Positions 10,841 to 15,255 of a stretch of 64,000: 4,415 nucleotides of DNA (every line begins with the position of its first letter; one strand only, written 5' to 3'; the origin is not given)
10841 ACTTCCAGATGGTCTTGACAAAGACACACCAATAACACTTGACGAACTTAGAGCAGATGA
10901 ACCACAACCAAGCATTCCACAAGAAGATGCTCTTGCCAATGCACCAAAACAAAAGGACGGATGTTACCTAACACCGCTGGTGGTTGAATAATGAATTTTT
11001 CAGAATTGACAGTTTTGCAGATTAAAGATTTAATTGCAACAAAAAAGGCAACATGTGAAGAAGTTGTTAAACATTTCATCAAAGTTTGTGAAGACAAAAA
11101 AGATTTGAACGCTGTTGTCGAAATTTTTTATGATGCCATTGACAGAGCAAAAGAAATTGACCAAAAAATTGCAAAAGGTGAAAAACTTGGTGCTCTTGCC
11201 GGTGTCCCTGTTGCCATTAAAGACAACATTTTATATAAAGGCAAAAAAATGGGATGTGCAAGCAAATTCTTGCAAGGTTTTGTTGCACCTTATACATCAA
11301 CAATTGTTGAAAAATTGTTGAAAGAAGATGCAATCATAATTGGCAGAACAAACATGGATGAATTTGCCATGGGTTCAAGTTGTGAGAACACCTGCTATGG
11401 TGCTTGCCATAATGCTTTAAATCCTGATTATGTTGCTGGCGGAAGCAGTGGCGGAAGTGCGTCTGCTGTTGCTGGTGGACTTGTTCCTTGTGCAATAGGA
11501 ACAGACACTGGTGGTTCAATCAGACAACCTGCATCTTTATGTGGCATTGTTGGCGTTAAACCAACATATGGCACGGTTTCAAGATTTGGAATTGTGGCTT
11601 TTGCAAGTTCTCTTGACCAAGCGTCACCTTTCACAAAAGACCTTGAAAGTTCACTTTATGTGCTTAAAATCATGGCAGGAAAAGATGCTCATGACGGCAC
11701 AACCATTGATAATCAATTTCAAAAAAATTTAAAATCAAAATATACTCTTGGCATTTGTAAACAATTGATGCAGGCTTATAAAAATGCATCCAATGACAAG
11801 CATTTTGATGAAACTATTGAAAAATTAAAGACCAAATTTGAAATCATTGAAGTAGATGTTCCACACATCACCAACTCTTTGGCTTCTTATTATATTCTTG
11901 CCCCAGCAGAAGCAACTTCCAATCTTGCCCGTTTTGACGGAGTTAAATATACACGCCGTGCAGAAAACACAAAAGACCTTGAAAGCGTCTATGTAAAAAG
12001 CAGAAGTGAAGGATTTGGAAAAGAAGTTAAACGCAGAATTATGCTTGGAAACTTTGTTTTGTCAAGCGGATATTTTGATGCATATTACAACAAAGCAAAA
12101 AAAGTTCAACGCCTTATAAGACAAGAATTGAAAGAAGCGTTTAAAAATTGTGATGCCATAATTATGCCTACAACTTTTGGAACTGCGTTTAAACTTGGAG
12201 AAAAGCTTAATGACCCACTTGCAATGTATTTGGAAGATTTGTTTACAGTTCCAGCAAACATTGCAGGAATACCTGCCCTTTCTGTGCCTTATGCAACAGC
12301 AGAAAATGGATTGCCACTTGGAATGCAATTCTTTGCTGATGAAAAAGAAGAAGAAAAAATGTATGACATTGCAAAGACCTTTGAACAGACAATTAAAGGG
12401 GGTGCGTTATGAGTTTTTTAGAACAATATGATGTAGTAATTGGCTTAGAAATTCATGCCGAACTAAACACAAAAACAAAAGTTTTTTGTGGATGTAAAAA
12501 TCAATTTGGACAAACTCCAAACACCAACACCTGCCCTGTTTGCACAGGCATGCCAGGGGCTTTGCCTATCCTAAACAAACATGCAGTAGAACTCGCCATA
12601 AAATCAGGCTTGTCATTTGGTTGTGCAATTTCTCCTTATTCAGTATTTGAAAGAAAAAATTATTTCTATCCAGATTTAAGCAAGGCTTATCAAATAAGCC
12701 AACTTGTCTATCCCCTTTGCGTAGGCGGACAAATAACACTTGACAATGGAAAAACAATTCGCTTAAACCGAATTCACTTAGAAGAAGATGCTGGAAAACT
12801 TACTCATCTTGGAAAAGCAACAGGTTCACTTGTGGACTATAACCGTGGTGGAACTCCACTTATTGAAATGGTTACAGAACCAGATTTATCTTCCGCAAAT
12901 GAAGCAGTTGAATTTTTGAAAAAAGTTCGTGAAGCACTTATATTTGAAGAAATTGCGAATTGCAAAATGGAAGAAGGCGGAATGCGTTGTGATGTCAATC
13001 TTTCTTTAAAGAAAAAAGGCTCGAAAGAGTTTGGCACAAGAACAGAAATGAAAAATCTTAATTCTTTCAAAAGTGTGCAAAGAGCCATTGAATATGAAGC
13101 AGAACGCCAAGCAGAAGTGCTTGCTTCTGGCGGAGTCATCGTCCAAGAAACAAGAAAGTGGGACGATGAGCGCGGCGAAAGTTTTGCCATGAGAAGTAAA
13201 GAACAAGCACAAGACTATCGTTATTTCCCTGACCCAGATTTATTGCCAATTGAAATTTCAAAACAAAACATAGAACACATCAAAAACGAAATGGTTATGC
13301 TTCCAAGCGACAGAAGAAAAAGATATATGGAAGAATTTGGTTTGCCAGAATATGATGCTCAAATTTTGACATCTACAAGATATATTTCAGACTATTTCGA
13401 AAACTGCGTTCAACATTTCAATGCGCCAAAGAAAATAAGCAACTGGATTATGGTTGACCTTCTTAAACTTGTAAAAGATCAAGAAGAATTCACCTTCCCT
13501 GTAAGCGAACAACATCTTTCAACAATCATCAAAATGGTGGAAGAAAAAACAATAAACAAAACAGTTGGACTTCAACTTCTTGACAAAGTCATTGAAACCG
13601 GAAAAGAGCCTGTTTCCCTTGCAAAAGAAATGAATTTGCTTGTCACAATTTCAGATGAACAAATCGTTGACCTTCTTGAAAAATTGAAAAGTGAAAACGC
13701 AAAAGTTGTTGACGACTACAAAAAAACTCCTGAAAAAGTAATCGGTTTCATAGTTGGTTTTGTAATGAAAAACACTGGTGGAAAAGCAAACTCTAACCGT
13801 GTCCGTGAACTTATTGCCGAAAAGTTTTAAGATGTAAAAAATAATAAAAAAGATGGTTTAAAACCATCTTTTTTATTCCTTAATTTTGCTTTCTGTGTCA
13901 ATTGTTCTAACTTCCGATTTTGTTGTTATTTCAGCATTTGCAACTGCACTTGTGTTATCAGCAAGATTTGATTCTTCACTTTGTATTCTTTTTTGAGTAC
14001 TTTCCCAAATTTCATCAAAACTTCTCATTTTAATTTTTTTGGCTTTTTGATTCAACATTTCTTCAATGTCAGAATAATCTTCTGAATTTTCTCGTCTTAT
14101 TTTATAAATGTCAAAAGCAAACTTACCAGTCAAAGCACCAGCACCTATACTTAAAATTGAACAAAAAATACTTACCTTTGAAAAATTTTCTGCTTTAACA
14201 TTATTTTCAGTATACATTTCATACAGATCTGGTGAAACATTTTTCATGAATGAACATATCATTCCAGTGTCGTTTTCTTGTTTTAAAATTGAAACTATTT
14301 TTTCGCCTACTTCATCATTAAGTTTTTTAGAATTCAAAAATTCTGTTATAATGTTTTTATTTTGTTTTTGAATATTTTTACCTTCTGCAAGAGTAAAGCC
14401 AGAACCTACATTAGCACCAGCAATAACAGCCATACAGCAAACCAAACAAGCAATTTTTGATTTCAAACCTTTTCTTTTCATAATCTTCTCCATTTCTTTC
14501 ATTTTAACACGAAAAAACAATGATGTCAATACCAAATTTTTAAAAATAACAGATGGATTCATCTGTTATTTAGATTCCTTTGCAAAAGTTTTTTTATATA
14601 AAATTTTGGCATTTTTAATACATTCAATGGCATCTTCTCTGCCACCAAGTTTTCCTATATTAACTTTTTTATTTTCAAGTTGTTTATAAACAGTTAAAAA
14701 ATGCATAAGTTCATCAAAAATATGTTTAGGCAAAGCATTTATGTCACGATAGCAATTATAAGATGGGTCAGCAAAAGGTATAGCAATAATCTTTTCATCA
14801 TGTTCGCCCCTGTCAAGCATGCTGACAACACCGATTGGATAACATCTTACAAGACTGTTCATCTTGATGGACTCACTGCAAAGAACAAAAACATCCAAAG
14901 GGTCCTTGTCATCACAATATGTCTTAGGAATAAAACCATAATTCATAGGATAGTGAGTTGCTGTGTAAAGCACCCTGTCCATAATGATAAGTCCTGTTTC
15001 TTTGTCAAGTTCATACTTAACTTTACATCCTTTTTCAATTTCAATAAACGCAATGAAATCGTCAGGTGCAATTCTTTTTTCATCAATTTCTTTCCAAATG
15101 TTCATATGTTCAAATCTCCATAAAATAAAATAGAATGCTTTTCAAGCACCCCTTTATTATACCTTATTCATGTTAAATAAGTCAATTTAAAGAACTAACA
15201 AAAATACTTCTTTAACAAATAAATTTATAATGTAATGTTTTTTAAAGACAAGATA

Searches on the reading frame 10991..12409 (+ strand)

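Call 23: search_protein_families(library=pfam, proteins=[window:10991-12409:+])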
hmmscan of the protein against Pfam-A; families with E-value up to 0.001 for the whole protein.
window:10991-12409:+ (473 aa): 1 family
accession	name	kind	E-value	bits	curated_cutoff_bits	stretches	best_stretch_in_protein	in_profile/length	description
PF01425.27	Amidase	-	7.8e-135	450.8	27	1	24-456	1-443/445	Amidase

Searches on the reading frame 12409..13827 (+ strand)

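Call 23: search_protein_families(library=pfam, proteins=[window:12409-13827:+])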
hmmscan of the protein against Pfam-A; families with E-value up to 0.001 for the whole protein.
window:12409-13827:+ (473 aa): 3 families
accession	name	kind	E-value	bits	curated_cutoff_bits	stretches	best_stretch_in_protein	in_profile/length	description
PF02934.20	GatB_N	-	2e-116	388.5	23.4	1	9-288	1-276/277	GatB/GatE catalytic domain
PF02637.23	GatB_Yqey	-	2.4e-34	118.8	27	1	328-472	1-147/148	GatB domain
PF12844.13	HTH_19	-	0.00033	20.9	30.2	0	282-315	23-56/64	Helix-turn-helix domain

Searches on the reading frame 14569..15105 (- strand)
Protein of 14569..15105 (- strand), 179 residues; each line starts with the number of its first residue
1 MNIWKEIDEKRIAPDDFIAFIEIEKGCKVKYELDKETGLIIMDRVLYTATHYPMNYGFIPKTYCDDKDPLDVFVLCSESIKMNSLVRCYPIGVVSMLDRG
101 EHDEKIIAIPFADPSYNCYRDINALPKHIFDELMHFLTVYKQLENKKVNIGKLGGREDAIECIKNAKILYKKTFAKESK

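Call 23: search_protein_families(library=pfam, proteins=[window:14569-15105:-])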
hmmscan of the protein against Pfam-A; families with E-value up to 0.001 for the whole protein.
window:14569-15105:- (179 aa): 1 family
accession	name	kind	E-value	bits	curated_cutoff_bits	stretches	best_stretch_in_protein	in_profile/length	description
PF00719.24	Pyrophosphatase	-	6e-54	182.5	23.5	1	20-167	2-149/153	Inorganic pyrophosphatase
